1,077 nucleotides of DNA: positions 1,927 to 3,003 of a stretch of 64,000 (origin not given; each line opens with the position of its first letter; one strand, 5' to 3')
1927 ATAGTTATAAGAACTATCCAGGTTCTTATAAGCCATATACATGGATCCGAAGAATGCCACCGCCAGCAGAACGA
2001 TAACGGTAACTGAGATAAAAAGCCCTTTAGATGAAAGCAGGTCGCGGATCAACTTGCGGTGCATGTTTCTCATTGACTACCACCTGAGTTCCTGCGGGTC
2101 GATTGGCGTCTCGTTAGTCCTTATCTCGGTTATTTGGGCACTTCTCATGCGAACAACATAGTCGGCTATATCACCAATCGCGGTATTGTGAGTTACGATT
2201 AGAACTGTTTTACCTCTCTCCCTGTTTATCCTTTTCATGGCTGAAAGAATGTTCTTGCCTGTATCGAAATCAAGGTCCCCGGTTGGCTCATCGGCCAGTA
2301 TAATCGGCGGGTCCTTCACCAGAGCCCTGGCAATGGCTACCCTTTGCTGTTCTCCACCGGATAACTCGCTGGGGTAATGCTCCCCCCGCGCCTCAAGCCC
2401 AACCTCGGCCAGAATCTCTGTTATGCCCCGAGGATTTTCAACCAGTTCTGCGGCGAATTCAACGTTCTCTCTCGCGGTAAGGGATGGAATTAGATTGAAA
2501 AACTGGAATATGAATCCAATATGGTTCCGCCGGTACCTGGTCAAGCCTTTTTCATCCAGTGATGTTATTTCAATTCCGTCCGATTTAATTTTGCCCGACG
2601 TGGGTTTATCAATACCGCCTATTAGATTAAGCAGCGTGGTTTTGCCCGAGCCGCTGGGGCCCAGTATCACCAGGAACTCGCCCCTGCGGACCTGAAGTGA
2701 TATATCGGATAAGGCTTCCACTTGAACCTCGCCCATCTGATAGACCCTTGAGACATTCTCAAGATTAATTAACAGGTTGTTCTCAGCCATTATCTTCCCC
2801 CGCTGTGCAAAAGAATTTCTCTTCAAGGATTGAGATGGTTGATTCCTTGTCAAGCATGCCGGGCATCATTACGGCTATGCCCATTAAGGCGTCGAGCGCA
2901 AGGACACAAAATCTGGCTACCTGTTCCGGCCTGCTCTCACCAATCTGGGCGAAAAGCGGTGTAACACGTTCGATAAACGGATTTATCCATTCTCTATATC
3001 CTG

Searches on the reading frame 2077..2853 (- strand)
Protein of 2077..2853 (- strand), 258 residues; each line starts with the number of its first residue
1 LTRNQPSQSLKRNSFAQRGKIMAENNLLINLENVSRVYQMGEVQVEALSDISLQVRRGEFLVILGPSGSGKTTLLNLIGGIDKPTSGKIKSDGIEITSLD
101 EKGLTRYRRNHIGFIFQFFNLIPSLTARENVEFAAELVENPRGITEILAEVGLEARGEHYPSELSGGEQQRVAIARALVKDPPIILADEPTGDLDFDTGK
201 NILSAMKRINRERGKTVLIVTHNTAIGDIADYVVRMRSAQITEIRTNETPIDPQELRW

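Call 33: search_protein_families(library=pfam, proteins=[window:2077-2853:-], max_evalue=0.001)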
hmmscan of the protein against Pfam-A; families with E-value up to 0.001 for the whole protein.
window:2077-2853:- (258 aa): 6 families
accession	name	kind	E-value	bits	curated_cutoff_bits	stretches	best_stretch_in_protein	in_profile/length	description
PF00005.33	ABC_tran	-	4.9e-37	128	25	1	48-191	1-136/137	ABC transporter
PF13304.12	AAA_21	-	9.5e-08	32.9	27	0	60-105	1-63/304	AAA domain, putative AbiEii toxin, Type IV TA system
PF02463.25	SMC_N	-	1.3e-05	25.1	40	0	156-239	135-214/220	RecF/RecN/SMC N terminal domain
PF13191.12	AAA_16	-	3.8e-05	24.7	32.6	1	44-160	8-104/167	AAA ATPase domain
PF20720.3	nSTAND3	-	0.00021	21.5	27.2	0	45-76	4-35/155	Novel STAND NTPase 3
PF03193.22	RsgA_GTPase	-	0.00095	19.5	30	0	36-89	85-137/174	RsgA GTPase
